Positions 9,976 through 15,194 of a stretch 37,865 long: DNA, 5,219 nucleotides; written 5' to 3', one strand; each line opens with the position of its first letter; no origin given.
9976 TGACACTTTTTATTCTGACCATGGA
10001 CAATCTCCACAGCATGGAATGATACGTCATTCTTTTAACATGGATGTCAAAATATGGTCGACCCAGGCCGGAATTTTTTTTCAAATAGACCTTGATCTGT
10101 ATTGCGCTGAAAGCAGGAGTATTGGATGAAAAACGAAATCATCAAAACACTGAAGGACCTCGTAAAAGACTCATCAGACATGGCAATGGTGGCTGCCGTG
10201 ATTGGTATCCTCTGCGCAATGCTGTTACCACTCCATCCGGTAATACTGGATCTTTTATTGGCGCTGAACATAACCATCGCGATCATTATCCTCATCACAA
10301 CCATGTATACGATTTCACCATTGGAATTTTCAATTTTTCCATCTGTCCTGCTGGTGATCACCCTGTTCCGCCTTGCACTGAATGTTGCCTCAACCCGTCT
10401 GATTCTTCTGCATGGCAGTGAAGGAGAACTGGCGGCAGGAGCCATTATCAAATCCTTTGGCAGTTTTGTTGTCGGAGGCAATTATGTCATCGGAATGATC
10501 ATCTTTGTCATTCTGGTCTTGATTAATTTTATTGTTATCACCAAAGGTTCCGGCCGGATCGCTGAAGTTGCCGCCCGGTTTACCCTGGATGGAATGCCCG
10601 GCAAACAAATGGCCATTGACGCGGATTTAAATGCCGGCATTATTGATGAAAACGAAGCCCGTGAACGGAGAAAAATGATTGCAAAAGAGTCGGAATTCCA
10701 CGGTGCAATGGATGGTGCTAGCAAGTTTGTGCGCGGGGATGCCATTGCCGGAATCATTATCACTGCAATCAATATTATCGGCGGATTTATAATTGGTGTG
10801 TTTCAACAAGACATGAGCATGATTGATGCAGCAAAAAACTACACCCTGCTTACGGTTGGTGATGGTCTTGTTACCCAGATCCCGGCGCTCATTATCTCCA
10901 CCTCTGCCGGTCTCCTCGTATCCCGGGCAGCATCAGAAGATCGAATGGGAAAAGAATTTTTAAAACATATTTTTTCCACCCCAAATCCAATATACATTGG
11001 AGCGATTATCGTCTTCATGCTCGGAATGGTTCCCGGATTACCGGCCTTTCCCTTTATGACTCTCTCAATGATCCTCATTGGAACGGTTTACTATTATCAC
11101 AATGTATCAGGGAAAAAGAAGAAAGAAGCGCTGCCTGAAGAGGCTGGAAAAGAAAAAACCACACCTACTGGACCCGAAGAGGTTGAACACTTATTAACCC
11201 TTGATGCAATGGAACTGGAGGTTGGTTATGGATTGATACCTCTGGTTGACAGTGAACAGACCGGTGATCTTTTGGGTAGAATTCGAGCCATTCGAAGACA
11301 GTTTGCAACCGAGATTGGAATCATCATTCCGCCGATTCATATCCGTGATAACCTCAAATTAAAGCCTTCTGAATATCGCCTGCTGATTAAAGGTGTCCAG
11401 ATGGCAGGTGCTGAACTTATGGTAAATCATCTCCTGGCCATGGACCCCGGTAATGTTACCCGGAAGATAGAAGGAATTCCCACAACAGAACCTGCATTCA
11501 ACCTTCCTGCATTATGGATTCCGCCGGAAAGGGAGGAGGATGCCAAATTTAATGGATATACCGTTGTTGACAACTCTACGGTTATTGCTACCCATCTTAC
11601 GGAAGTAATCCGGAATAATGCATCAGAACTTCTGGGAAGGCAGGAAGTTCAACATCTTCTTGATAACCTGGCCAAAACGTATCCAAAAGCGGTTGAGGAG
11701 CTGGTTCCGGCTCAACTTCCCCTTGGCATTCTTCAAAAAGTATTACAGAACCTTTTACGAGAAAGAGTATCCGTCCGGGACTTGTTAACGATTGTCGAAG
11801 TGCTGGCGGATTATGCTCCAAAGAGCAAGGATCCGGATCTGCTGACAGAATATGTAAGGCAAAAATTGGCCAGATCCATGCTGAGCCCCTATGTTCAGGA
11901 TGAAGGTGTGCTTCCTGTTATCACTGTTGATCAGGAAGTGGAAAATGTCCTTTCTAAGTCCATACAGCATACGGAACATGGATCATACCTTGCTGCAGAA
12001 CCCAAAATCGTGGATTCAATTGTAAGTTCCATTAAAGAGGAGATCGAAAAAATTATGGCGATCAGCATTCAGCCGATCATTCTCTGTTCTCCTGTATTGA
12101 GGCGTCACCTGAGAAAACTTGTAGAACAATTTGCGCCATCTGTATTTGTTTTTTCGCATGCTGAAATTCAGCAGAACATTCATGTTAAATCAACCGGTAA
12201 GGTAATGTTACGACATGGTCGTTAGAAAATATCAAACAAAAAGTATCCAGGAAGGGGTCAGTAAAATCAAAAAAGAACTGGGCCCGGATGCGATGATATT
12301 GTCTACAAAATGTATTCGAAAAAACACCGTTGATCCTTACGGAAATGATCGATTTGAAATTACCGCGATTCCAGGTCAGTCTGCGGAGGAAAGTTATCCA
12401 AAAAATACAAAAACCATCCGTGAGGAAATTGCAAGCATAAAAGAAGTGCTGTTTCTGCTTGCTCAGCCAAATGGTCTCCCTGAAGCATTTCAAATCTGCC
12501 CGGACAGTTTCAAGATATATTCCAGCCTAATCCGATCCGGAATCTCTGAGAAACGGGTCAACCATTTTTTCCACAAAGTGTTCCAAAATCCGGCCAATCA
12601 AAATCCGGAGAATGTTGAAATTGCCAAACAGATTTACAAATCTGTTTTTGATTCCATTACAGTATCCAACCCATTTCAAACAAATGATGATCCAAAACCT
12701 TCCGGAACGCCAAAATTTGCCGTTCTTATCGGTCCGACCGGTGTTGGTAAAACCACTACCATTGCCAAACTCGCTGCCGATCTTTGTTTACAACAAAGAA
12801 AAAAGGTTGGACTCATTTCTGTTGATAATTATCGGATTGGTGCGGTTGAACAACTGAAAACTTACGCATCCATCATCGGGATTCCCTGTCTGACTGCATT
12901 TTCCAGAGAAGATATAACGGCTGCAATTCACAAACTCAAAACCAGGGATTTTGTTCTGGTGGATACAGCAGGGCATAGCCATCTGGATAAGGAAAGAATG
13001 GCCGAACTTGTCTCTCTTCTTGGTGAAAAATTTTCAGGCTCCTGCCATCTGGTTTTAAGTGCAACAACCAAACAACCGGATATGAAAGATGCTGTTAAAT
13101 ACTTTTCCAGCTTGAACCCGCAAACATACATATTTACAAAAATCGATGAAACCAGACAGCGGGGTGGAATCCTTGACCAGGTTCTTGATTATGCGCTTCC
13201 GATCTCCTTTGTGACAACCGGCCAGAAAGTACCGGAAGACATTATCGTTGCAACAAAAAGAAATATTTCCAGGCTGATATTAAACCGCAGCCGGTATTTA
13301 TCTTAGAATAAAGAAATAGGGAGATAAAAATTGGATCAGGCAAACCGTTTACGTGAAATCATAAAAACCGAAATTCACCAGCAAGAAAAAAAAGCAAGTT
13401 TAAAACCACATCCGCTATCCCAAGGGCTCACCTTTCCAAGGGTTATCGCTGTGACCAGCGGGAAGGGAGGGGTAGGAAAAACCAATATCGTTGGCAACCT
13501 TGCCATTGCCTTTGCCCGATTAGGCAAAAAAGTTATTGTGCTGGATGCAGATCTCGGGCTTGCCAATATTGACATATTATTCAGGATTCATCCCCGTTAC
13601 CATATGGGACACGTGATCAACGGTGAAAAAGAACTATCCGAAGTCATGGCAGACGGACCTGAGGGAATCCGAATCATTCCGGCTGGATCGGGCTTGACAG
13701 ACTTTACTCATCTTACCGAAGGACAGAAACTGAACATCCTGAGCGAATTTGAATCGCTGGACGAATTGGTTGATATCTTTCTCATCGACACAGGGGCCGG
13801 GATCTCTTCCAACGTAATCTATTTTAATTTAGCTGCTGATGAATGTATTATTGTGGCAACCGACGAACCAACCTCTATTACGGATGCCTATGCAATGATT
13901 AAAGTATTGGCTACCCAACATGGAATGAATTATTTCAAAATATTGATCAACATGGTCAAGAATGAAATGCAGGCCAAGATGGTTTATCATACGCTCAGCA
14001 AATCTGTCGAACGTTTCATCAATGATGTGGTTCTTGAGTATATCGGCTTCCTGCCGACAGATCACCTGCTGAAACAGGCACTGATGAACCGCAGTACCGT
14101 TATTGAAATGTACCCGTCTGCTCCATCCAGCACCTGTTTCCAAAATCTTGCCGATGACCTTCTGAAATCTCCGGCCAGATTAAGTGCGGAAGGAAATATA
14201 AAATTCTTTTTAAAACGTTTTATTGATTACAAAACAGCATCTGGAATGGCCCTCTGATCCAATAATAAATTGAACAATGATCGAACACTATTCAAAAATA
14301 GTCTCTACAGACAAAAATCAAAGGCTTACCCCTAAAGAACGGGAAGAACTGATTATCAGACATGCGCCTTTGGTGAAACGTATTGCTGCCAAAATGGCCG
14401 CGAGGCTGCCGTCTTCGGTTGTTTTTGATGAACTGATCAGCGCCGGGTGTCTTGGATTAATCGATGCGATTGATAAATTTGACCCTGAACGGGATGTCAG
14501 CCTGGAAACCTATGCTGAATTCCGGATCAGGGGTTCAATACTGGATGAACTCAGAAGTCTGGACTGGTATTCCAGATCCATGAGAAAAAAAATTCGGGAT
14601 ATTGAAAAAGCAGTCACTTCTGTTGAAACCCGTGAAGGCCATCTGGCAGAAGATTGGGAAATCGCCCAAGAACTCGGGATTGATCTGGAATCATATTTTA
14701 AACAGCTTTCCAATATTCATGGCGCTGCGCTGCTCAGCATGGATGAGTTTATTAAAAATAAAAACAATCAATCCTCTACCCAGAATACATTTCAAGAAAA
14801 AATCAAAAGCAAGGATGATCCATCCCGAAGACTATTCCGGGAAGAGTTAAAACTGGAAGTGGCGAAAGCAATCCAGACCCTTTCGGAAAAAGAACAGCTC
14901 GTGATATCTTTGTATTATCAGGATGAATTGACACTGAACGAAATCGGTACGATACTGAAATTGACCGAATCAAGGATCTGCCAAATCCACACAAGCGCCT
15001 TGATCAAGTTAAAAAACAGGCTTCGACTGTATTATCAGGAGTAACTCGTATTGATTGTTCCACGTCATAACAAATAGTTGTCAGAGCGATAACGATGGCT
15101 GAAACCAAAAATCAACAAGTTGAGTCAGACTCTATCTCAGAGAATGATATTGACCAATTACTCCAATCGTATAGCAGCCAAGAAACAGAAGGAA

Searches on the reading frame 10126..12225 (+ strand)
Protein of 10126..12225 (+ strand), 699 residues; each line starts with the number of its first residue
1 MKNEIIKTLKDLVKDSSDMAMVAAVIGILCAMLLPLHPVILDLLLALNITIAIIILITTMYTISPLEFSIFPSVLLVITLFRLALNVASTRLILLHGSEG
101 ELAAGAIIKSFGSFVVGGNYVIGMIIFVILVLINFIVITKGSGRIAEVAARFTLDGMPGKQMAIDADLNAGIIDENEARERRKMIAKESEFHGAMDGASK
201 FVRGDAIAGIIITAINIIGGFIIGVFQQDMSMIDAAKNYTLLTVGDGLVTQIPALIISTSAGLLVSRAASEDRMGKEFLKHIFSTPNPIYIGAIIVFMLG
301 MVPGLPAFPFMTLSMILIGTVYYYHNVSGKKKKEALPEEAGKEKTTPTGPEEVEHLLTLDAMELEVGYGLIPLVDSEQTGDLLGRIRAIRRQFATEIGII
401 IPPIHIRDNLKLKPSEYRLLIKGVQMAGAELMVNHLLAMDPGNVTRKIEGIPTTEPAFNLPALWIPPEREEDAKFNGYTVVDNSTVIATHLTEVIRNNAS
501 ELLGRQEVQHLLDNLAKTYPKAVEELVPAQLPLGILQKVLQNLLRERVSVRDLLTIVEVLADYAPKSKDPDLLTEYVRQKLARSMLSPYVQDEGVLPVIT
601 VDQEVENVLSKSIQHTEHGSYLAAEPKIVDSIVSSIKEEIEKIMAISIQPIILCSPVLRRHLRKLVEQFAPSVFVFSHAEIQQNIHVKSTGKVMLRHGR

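Call 19: search_protein_families(library=pfam, proteins=[window:10126-12225:+], max_evalue=0.0001)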
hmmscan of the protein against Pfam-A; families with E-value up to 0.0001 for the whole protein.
window:10126-12225:+ (699 aa): 1 family
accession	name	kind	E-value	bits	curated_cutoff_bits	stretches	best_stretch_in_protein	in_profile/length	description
PF00771.25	FHIPEP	-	1.9e-279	929.2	29.1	1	28-685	1-656/657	FHIPEP family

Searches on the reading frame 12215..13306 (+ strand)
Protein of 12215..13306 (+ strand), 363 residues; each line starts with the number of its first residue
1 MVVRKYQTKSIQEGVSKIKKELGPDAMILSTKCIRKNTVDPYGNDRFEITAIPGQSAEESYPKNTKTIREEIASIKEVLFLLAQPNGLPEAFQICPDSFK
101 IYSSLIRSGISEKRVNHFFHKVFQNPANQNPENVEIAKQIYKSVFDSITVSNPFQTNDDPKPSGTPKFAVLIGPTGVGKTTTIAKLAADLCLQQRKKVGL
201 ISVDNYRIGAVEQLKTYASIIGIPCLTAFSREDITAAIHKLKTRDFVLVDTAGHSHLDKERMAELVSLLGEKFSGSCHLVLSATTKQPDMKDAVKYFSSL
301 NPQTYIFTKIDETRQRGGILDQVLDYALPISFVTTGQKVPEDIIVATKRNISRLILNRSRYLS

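Call 3: search_protein_families(library=pfam, proteins=[window:12215-13306:+], max_evalue=0.1)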
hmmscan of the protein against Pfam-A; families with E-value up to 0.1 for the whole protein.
window:12215-13306:+ (363 aa): 29 families (the best 25 are shown)
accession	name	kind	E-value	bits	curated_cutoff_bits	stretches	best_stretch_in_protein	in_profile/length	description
PF00448.28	SRP54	-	8.6e-43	146.7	22.7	1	167-356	2-195/196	SRP54-type protein, GTPase domain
PF13401.12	AAA_22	-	1.3e-07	32.4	27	1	165-285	4-124/130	AAA domain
PF25199.1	nSTAND_NTPase5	-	8.3e-06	26.1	34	1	159-206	34-81/145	Novel STAND NTPase 5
PF01926.29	MMR_HSR1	-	0.00017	22.1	21.9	0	236-281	39-84/113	50S ribosome-binding GTPase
PF13191.12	AAA_16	-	0.00052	21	32.6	1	162-239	20-83/167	AAA ATPase domain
PF01656.29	CbiA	-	0.0011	19.4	25.4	1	170-315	3-88/125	CobQ/CobB/MinD/ParA nucleotide binding domain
PF20720.3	nSTAND3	-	0.0013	18.9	27.2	1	167-195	18-46/155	Novel STAND NTPase 3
PF13173.12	AAA_14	-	0.0019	18.6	27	1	167-213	3-47/129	AAA domain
PF04851.21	ResIII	-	0.0021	18.4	22.5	1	166-203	23-60/164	Type III restriction enzyme, res subunit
PF13479.12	AAA_24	-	0.0024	18.2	27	1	169-254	5-75/195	AAA domain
PF13604.12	AAA_30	-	0.0031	17.7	27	1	167-270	19-113/191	AAA domain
PF01695.23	IstB_IS21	-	0.0057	16.6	24.1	1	170-277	96-187/238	IstB-like ATP binding protein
PF03193.22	RsgA_GTPase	-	0.0065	16.8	30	1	136-191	74-131/174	RsgA GTPase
PF00004.35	AAA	-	0.0066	17.3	21.2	1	170-209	2-35/131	ATPase family associated with various cellular activities (AAA)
PF02463.25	SMC_N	-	0.019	14.9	40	0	236-287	151-201/220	RecF/RecN/SMC N terminal domain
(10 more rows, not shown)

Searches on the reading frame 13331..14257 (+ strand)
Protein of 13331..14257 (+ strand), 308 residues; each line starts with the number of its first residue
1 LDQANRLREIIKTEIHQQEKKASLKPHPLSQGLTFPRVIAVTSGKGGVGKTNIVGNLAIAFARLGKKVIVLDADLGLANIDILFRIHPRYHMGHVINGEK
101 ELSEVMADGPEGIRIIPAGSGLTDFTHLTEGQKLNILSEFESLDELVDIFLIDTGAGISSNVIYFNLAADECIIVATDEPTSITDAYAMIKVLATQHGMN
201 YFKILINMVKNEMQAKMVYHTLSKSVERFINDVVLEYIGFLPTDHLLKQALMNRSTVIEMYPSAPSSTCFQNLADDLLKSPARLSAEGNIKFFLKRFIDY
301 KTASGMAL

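Call 3: search_protein_families(library=pfam, proteins=[window:13331-14257:+], max_evalue=0.1)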
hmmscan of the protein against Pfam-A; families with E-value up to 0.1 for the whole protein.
window:13331-14257:+ (308 aa): 13 families
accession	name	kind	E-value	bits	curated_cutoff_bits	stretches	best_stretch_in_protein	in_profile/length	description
PF10609.15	ParA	-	1.3e-17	64.5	27.1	1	37-277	4-245/246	NUBPL iron-transfer P-loop NTPase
PF13614.12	AAA_31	-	3.3e-15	56.9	27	1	37-193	2-164/177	AAA domain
PF00142.24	Fer4_NifH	-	3.7e-15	56.6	25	1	43-281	6-248/271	4Fe-4S iron sulfur cluster binding proteins, NifH/frxC family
PF01656.29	CbiA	-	1.4e-14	54.6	25.4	1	39-253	1-121/125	CobQ/CobB/MinD/ParA nucleotide binding domain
PF02374.21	ArsA_ATPase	-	3.2e-06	27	24.3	1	41-74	5-38/305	Anion-transporting ATPase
PF06564.18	CBP_BcsQ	-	8.5e-06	25.9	21.3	1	38-182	3-151/234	Cellulose biosynthesis protein BcsQ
PF00448.28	SRP54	-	0.0029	17.7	22.7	0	41-74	5-38/196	SRP54-type protein, GTPase domain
PF09140.17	MipZ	-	0.01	15.6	20.7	1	38-76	2-40/262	ATPase MipZ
PF18758.7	KDZ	-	0.02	15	26.6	1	183-237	71-122/217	Kyakuja-Dileera-Zisupton transposase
PF13604.12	AAA_30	-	0.025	14.7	27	1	33-71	14-52/191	AAA domain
PF11988.14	Dsl1_N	-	0.071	12.6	25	0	215-298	174-255/350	Retrograde transport protein Dsl1 N terminal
PF13500.12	AAA_26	-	0.083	13.2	27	0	171-248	130-195/198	AAA domain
PF16575.11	CLP1_P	-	0.095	13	26.6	0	44-80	1-37/188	mRNA cleavage and polyadenylation factor CLP1 P-loop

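Call 78: search_solved_structures(query=window:13331-14254:+, max_evalue=1e-20, show_alignments=2)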
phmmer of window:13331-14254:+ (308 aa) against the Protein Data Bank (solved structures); distinct sequences matched with E-value up to 1e-20: 8.
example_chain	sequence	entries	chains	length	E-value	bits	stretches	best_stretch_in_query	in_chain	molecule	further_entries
5j1j_A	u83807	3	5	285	4.2e-68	233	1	37-305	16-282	Site-determining protein | Transcriptional antiactivator FleN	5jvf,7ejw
8pb9_A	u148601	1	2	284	5.5e-67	229.3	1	37-305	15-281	Antiactivator FleN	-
8p53_A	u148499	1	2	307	6.8e-67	229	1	37-305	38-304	Antiactivator FleN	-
4rz2_A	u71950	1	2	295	2.9e-40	141.6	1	20-275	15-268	Site-determining protein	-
4rz3_A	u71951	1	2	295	3.9e-39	138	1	20-275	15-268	Site-determining protein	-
1hyq_A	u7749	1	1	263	7.4e-27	97.7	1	37-277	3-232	CELL DIVISION INHIBITOR (MIND-1)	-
4v03_A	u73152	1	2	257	7.2e-25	91.2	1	37-274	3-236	SITE-DETERMINING PROTEIN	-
4v02_A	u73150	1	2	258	9.4e-24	87.5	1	37-275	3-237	SITE-DETERMINING PROTEIN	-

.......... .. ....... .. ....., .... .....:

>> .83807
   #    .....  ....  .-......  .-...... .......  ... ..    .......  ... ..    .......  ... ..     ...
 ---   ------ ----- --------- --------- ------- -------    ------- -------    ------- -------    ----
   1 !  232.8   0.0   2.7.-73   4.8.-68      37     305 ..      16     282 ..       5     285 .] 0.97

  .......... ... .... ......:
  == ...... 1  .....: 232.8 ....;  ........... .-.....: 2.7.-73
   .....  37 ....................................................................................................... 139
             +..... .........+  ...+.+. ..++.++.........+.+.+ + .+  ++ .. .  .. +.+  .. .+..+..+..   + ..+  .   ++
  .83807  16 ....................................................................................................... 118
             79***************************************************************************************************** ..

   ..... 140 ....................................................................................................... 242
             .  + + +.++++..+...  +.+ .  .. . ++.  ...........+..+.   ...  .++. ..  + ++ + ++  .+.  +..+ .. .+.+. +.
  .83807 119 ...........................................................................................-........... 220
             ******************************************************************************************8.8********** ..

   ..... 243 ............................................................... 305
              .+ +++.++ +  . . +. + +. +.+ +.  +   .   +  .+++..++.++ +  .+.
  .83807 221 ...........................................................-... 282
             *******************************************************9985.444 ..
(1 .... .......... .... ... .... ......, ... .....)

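Call 79: search_solved_structures(query=window:13331-14254:+, max_evalue=1e-30, show_alignments=4)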
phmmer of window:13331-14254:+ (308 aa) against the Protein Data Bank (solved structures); distinct sequences matched with E-value up to 1e-30: 5.
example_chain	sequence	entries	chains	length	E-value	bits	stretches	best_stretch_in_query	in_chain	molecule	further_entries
5j1j_A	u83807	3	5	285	4.2e-68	233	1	37-305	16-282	Site-determining protein | Transcriptional antiactivator FleN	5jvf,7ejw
8pb9_A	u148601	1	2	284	5.5e-67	229.3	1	37-305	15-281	Antiactivator FleN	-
8p53_A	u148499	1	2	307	6.8e-67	229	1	37-305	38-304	Antiactivator FleN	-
4rz2_A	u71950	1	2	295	2.9e-40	141.6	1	20-275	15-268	Site-determining protein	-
4rz3_A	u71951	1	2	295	3.9e-39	138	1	20-275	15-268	Site-determining protein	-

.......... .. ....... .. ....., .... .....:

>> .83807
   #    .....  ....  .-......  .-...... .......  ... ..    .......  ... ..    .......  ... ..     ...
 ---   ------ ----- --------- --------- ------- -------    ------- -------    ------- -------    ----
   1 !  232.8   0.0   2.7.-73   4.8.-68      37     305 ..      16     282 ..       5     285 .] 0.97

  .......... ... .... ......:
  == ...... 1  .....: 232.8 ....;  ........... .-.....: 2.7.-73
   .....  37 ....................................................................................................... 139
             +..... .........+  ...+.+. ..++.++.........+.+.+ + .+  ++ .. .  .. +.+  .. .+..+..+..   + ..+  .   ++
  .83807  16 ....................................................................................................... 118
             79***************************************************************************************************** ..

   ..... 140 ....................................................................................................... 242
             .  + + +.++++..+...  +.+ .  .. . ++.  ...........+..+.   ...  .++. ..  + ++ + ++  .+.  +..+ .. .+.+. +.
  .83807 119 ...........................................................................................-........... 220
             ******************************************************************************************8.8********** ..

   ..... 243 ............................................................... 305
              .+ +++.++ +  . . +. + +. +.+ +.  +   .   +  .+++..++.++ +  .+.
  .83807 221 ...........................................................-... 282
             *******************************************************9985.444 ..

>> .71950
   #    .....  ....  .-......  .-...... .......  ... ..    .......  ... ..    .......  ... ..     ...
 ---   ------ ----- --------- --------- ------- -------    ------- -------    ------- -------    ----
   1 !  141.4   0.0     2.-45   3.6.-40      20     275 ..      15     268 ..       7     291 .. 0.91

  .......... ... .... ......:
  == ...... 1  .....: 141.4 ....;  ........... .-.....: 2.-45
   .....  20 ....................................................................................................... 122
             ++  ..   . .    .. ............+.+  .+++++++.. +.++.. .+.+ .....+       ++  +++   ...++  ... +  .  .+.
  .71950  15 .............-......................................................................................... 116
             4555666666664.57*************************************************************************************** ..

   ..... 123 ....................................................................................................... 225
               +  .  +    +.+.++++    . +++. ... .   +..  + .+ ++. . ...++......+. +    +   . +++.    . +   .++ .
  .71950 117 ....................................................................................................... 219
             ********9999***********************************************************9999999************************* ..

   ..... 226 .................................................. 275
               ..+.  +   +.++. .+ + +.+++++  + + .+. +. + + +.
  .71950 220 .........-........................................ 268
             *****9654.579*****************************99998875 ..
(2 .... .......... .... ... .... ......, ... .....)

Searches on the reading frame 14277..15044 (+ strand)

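Call 3: search_protein_families(library=pfam, proteins=[window:14277-15044:+], max_evalue=0.1)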
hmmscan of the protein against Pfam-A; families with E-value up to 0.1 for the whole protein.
window:14277-15044:+ (255 aa): 4 families
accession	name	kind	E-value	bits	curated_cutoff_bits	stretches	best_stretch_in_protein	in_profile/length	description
PF04542.20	Sigma70_r2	-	6.9e-17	61.4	24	1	25-97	1-70/71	Sigma-70 region 2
PF04545.22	Sigma70_r4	-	4e-15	55.5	24.1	1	198-246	1-49/50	Sigma-70, region 4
PF08281.18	Sigma70_r4_2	-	2.5e-05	24.2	25.7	1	193-232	2-41/54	Sigma-70, region 4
PF04539.22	Sigma70_r3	-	0.00083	19.9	25.3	1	105-160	2-57/78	Sigma-70 region 3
